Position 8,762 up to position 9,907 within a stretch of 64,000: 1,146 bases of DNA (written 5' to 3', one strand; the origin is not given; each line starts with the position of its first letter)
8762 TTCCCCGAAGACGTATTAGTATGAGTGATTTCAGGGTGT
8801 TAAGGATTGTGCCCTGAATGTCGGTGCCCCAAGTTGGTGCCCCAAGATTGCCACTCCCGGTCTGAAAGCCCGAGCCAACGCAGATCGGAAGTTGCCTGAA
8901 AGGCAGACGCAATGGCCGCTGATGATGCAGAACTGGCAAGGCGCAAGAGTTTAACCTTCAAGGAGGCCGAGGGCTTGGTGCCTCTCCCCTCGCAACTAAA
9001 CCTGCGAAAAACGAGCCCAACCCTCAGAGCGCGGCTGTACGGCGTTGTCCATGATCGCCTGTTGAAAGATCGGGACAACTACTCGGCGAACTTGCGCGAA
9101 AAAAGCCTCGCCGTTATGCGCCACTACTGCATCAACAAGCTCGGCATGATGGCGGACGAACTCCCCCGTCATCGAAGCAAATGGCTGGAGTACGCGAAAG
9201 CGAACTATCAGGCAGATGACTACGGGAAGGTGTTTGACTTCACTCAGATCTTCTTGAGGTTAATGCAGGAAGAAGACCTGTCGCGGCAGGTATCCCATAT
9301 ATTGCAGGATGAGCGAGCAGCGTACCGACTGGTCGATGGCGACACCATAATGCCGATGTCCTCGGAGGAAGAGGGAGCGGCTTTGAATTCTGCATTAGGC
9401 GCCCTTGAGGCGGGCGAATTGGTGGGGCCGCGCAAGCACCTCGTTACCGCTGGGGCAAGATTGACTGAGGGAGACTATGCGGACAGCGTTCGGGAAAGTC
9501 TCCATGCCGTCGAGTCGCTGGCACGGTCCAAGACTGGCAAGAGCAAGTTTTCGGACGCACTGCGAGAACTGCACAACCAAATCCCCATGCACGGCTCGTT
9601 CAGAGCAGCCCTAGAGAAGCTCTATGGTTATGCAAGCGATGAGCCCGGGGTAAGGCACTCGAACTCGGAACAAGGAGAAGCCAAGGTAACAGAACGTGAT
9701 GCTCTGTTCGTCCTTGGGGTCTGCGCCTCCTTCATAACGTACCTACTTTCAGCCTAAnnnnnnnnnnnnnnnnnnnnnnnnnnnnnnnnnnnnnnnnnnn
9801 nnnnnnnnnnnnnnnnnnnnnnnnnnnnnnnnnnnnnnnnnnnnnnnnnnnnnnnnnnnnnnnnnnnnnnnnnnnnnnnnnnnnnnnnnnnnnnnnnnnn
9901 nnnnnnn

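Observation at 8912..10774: Island cargo: AbiJ-like HEPN protein paired with a stand-alone PLD-like 'HDR' protein, a candidate two-gene defence module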

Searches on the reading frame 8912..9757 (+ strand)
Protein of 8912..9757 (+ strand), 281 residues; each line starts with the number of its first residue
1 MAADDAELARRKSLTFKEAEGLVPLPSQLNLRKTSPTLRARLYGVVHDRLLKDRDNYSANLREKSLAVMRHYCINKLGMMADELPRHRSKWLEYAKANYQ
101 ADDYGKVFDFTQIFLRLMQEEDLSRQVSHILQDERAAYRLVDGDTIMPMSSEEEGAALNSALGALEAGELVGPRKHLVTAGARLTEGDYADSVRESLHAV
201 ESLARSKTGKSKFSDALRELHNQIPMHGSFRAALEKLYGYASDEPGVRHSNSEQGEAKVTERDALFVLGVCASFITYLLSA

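Call 4: search_protein_families(library=pfam, proteins=[window:8912-9757:+], max_evalue=1)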
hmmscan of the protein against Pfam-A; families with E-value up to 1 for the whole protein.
window:8912-9757:+ (281 aa): 3 families
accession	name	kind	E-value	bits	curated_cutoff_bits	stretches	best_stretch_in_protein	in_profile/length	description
PF18863.6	AbiJ_NTD4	-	6.1e-09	36.9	34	1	19-162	6-150/152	AbiJ N-terminal domain 4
PF09509.15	Hypoth_Ymh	-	0.17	12.2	25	1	182-212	13-43/119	Protein of unknown function (Hypoth_ymh)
PF11724.13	YvbH_ext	-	0.24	12.2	22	1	90-109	37-56/61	YvbH-like oligomerisation region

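Call 5: search_protein_families(library=padloc, proteins=[window:8912-9757:+], max_evalue=1)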
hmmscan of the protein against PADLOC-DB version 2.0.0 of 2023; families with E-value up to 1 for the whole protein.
window:8912-9757:+ (281 aa): 2 families
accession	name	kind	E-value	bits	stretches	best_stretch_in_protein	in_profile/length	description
PDLC04997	PDC-S32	-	1.6e-52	177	1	12-280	5-279/285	-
PDLC04996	PDC-S32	-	1.6e-40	137.5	1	16-280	5-274/280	-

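Call 6: search_protein_families(library=ncbifam, proteins=[window:8912-9757:+], max_evalue=1)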
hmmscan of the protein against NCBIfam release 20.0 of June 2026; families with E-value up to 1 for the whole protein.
window:8912-9757:+ (281 aa): 2 families
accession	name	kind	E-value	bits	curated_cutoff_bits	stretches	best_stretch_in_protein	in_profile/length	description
NF046078.1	STM4504_CBY0614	subfamily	0.1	11.8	150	1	130-206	118-194/281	STM4504/CBY_0614 family protein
NF053763.1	ABCarbgalBndGanS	equivalog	0.23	10.2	700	1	75-114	153-192/420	galactooligosaccharide ABC transporter substrate-binding protein GanS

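Call 12: find_homologous_proteins(query=window:8912-9757:+)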
Query window:8912-9757:+ (281 aa): 68 proteins with E <= 0.001 among 8000 candidates.
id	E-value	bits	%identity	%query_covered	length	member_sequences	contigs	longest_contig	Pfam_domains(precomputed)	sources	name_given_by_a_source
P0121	1.0e-179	614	100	100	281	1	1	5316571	PF18863.7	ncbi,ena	-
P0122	1.6e-75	272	51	96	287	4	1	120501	PF18863.7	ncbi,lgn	-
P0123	2.7e-74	268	51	96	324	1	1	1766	PF18863.7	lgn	-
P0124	3.0e-70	255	49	100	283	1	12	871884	-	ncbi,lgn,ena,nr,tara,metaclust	ncbi:MAG: hypothetical protein CL535_14270 [Ahrensia sp.]|nr:hypothetical protein [Ahrensia sp.]|tar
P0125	9.0e-67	244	45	98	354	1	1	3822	PF18863.7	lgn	-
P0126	2.6e-64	236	47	96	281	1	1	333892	PF18863.7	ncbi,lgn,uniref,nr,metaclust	ncbi:hypothetical protein SAMN02927900_04743 [Rhizobium mongolense subsp. loessense]|uniref:HEPN Abi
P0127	2.5e-63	232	45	96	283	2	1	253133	PF18863.7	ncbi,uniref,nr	ncbi:hypothetical protein HFO07_23380 [Rhizobium leguminosarum]|uniref:hypothetical protein n=1 Tax=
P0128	2.6e-61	226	45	96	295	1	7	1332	PF18863.7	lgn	-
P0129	3.7e-61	225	44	96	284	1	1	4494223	PF18863.7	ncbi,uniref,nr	ncbi:hypothetical protein NXC14_CH02012 [Rhizobium sp. NXC14]|uniref:AbiJ-NTD4 domain-containing pro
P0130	1.2e-60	224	44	96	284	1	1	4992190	PF18863.7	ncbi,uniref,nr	ncbi:AbiJ-NTD4 domain-containing protein [Rhizobium ruizarguesonis]|uniref:AbiJ-NTD4 domain-containi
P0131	4.5e-59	218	42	99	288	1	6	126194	PF18863.7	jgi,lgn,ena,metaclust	metaclust:\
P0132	1.3e-57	214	44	96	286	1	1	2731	PF18863.7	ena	-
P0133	6.3e-56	208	43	96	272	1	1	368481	PF18863.7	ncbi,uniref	ncbi:hypothetical protein [Rhizobium sp. IMFF44]|uniref:hypothetical protein n=1 Tax=Rhizobium sp. I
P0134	2.0e-55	207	40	96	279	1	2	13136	PF18863.7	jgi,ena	-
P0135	4.5e-54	202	56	63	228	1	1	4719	PF18863.7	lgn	-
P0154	1.5e-38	151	46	64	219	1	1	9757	PF18863.7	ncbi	ncbi:MAG: hypothetical protein ACRECO_10625 [Xanthobacteraceae bacterium]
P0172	4.1e-25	107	31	95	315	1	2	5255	PF14355.13,PF18863.7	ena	-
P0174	1.7e-23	102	29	96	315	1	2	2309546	PF14355.13,PF18863.7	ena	-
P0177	7.1e-22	97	36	62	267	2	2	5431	PF14355.13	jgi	-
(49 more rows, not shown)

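Call 18: find_encoding_contigs(protein=P0121, flank=10000, max_places=3)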
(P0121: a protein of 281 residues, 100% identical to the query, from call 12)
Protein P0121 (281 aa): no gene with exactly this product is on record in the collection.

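Call 19: find_related_loci(query=A2, collection=metagenome_contigs, flank=10000)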
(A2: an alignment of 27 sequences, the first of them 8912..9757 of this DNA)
Query A2 (281 aa) in metagenome_contigs; peptide patterns used: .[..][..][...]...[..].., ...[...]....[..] (x = any residue, [..] = any of these).
600 stretches matched a pattern (row limit reached: there are more); 539 encode a relative of the query (tblastn E <= 1e-3); the best 80 are kept; 80 distinct loci.
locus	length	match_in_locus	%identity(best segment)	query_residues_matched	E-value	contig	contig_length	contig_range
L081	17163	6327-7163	42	1-278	4e-66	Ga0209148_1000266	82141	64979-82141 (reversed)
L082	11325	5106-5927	43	11-280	8e-61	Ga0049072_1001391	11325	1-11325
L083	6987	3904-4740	38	7-280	7e-56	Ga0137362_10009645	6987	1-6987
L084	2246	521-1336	39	7-279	9e-56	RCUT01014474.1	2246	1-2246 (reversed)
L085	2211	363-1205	38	6-280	2e-55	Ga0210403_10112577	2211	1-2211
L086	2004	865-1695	38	11-279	5e-54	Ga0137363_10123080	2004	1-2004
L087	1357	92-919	39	9-280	1e-55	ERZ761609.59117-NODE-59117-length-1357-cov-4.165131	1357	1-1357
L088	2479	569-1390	37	5-279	7e-53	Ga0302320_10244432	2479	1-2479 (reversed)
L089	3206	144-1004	37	3-280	6e-52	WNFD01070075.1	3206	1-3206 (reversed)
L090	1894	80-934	37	1-280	1e-52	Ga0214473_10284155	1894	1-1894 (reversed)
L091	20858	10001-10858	37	1-280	2e-51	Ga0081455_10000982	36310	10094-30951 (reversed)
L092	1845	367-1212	41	5-280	1e-51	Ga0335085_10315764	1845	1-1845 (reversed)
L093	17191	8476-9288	39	11-280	2e-57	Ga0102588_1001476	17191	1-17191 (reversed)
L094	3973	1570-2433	35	5-280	2e-49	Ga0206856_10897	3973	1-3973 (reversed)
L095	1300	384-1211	35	5-280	1e-49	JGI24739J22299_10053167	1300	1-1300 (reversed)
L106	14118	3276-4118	35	3-280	3e-46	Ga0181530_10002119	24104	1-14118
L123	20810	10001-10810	35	11-278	2e-39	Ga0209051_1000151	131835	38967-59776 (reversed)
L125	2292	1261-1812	40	99-280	1e-39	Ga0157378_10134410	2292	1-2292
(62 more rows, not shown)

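Call 20: find_related_loci(query=A2, collection=viral_contigs, flank=10000)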
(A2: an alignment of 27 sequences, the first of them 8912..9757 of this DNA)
Query A2 (281 aa) in viral_contigs; peptide patterns used: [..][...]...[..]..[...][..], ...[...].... (x = any residue, [..] = any of these).
35 stretches matched a pattern; 10 encode a relative of the query (tblastn E <= 1e-3); 10 distinct loci.
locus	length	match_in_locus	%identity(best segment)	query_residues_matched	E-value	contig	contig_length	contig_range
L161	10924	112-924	46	11-279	4e-72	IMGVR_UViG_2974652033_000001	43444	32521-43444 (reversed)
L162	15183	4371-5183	44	11-279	6e-69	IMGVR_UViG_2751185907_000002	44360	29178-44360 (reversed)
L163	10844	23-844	40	5-279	5e-58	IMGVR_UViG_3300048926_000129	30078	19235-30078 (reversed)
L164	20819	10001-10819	39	6-280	1e-51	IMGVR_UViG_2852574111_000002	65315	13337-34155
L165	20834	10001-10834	35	7-279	2e-46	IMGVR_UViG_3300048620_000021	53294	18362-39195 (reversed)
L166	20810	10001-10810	36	11-280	8e-45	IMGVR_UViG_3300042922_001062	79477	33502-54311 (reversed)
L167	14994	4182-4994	47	11-281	6e-73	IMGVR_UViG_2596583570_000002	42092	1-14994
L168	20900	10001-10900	29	14-280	4e-36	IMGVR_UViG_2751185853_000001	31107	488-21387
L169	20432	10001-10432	37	130-278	7e-23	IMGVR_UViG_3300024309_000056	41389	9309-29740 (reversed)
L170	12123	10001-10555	30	102-280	3e-21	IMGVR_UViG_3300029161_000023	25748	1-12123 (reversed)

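Call 27: search_solved_structures(query=A2, max_evalue=1, show_alignments=2)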
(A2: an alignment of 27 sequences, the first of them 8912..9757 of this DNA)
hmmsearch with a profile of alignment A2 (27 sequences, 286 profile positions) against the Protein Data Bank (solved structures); distinct sequences matched with E-value up to 1: 0.

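Call 40: find_encoding_contigs(protein=P0122, flank=6000, max_places=2)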
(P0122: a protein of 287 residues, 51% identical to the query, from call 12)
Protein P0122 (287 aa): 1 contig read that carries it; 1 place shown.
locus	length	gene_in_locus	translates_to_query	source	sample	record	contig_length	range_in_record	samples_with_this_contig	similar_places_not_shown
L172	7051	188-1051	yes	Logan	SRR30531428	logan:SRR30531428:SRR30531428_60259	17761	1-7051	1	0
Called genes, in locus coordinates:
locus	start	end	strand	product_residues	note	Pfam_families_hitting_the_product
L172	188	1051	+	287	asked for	PF18863:AbiJ_NTD4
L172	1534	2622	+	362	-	PF00496:SBP_bac_5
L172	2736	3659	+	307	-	PF19300:BPD_transp_1_N, PF00528:BPD_transp_1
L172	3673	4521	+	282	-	PF00528:BPD_transp_1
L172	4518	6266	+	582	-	-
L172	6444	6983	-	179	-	PF07486:Hydrolase_2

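Call 41: find_encoding_contigs(protein=P0124, flank=6000, max_places=2)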
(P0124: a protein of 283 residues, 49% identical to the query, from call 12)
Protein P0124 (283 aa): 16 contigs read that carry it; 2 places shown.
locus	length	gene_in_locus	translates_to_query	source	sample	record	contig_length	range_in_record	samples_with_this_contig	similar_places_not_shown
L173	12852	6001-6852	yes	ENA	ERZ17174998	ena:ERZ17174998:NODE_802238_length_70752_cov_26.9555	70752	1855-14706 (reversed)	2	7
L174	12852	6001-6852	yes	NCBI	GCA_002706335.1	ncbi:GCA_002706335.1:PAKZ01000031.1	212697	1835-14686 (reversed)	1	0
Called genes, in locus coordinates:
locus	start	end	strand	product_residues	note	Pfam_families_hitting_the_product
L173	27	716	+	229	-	PF13505:OMP_b-brl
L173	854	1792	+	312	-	PF02951:GSH-S_N, PF02955:GSH-S_ATP, PF08443:RimK, PF14398:ATPgrasp_YheCD (weak)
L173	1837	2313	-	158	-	-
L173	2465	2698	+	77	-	PF07205:DUF1413 (weak)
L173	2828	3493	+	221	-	PF13541:ChlI, PF01078:Mg_chelatase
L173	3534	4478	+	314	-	PF07087:DUF1353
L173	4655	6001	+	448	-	PF00239:Resolvase, PF07508:Recombinase, PF13408:Zn_ribbon_recom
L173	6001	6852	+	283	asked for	-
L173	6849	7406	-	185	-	PF00239:Resolvase, PF13384:HTH_23 (faint), PF13565:HTH_32 (faint), PF02796:HTH_7 (weak)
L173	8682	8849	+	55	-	-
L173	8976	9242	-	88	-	-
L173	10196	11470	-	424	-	-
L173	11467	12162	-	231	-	-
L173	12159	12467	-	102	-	-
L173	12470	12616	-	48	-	-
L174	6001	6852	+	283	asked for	-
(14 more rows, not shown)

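Call 47: predict_structure(alignment_id=A2)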
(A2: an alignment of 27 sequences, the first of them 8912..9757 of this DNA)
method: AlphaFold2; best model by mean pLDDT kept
length: 281 residues; sequences in the alignment: 27
mean_pLDDT: 87.4   pTM: 0.79
mean pLDDT of the five models: 87.4, 85.6, 84.5, 81.0, 80.9
residues with pLDDT >= 90: 155; 70-90: 105; 50-70: 21; < 50: 0
segments of 3 or more residues with pLDDT < 50: none
pLDDT, mean of each block of 10 residues (from residue 1): 71 82 79 92 96 81 91 92 91 95 93 95 95 90 88 86 93 94 89 93 94 90 85 81 61 69 91 91 75
secondary structure, 60 per line:
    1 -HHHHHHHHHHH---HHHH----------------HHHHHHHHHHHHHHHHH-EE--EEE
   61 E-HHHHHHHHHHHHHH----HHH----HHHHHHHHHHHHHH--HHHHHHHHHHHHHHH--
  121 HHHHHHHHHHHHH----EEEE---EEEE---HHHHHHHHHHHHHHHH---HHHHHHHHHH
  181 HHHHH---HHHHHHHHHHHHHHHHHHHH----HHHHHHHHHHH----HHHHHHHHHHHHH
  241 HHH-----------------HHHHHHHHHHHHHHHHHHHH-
elements in order: H2-12 H16-19 H36-52 E58-61 H63-76 H88-101 H104-118 H121-133 E138-141 E145-148 H152-167 H171-185 H189-208 H213-223 H228-243 H261-280

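Call 50: fold_search(model_id=the predicted structure, library=pdb)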
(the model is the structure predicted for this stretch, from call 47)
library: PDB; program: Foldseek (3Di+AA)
matches with E <= 10: 97; with E <= 0.001: 0
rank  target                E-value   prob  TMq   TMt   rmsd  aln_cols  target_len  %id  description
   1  9lfi_B                1.6e-01  0.21  0.18  0.17  19.0       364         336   10  Crystal structure of transaldolase AprG from Streptoalloteichus tenebrarius (released 2025-09-24)
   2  9lfy_B                2.2e-01  0.18  0.18  0.16  18.5       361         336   11  Complex crystal structure of transaldolase AprG with GalNAc from Streptoalloteichus tenebrarius (released 2025-09-24)
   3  9lfy_A                3.3e-01  0.14  0.19  0.17  18.4       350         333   11  Complex crystal structure of transaldolase AprG with GalNAc from Streptoalloteichus tenebrarius (released 2025-09-24)
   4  1ufb_A                3.6e-01  0.99  0.32  0.64   7.1       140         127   17  Crystal structure of TT1696 from Thermus thermophilus HB8 (released 2003-11-28)
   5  9lfq_E                4.3e-01  0.14  0.18  0.17  18.2       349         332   11  Complex crystal structure of transaldolase AprG with GlcNAc from Streptoalloteichus tenebrarius (released 2025-09-24)
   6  1wol                  9.8e-01  0.69  0.24  0.47   8.8       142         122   15  Crystal Structure of ST0689, an archaeal HEPN homologue (released 2005-11-22)
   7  2hsb                  1.1e+00  0.95  0.30  0.61   7.5       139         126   12  Crystal structure of a hepn domain containing protein (af_0298) from archaeoglobus fulgidus at 1.95 A resolution (released 2006-08-15)
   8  1yov_C                1.4e+00  0.05  0.15  0.10  19.1       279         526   10  Insights into the Ubiquitin Transfer Cascade from the refined structure of the activating enzyme for NEDD8 (released 2005-03-08)
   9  8pe3_B                1.5e+00  0.08  0.18  0.15  19.6       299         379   11  Structure of Csm6' from Streptococcus thermophilus in complex with cyclic hexa-adenylate (cA6) (released 2023-10-04)
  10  8gym_N2               1.5e+00  0.06  0.18  0.15  18.0       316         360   11  Cryo-EM structure of Tetrahymena thermophila respiratory mega-complex MC IV2+(I+III2+II)2 (released 2023-06-14)
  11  5es2_A                1.5e+00  0.06  0.17  0.14  20.0       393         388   11  The crystal structure of a functionally uncharacterized protein LPG0634 from Legionella pneumophila subsp. pneumophila (released 2015-12-16)
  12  1o3u                  1.6e+00  0.85  0.28  0.58   7.7       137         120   15  Crystal structure of an hepn domain protein (tm0613) from thermotoga maritima at 1.75 A resolution (released 2003-04-22)
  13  7bxo_F                1.8e+00  0.47  0.26  0.47   7.9       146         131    7  Crystal structure of the toxin-antitoxin with AMP-PNP (released 2020-09-30)
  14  5fia_B                2.0e+00  0.06  0.17  0.14  20.4       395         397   10  Structure of the effector protein LpiR1 (Lpg0634) from Legionella pneumophila (released 2016-01-27)
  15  7ax3_B                2.0e+00  0.03  0.13  0.08  30.4       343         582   10  CryoEM structure of the super-constricted two-start dynamin 1 filament (released 2021-11-10)
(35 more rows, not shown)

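Call 54: search_protein_families(library=pfam, proteins=[P0174, P0177, P0172, L123:10837-11565:-, L106:4088-4918:+], max_evalue=1)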
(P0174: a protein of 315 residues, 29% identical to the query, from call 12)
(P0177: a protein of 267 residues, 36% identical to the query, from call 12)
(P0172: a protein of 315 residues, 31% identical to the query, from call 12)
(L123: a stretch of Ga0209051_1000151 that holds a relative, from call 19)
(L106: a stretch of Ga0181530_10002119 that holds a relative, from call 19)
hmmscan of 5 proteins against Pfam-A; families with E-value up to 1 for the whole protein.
P0174 (315 aa): 3 families
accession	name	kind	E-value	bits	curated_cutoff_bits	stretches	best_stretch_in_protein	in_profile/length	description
PF18863.6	AbiJ_NTD4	-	2.8e-13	51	34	1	8-161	2-151/152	AbiJ N-terminal domain 4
PF14355.11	Abi_C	-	0.097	13.2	24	1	242-278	46-82/83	Abortive infection C-terminus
PF07417.17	Crl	-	0.21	11.9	27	0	38-58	67-87/128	Sigma factor-binding transcriptional regulator Crl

P0177 (267 aa): 3 families
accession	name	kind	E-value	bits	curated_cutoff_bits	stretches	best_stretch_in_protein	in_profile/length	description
PF18863.6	AbiJ_NTD4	-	0.00017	22.5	34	1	7-110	45-146/152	AbiJ N-terminal domain 4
PF19996.4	ivWA-helical_N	-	0.077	12.9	27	1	144-204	114-175/270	N-terminal helical region fused to the FtsH ternary system vWA domain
PF03114.23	BAR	-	0.25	11.4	28.5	1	150-237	43-116/234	BAR domain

P0172 (315 aa): 2 families
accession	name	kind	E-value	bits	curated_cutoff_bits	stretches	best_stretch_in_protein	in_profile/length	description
PF18863.6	AbiJ_NTD4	-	1.2e-12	48.9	34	1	10-158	2-146/152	AbiJ N-terminal domain 4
PF03685.18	UPF0147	-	0.098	13.2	23.6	0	27-41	61-75/81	Uncharacterised protein family (UPF0147)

L123:10837-11565:- (242 aa): 1 family
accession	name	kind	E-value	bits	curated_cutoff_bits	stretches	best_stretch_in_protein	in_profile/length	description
PF13091.12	PLDc_2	-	0.0013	19.1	27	1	113-197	3-91/132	PLD-like domain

L106:4088-4918:+ (276 aa): 0 families

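Call 57: search_dna_similar(query=window:8912-9754:+, collection=plasmids, mode=protein, max_rows=60, max_evalue=0.00001)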
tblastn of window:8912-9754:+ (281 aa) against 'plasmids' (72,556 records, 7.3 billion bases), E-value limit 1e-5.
Records with a match: 3; places in all: 3; records where one place covers at least 80% of the query: 1.
Best place of each record, by identity: <60% 3.
By first word of the organism name: Leptospira 1; Rahnella 1; Aquicella 1.
By predicted mobility (MOB-suite, as given by PLSDB): non-mobilizable 3.
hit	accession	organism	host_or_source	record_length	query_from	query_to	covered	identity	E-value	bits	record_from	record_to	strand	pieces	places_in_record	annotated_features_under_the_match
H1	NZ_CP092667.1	Leptospira interrogans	Homo sapiens,blood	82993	68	279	75%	28.3%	1e-19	96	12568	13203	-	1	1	AbiJ-NTD4 domain-containing protein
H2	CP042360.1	Rahnella aquatilis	hyacinth,plant,hyacinth bulb, basal ...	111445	11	279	96%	21.6%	6e-6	55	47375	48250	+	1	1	hypothetical protein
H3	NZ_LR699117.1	Aquicella lusitana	Borehole HDN1, spa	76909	127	278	54%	27.1%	2e-6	56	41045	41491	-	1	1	AbiJ-NTD4 domain-containing protein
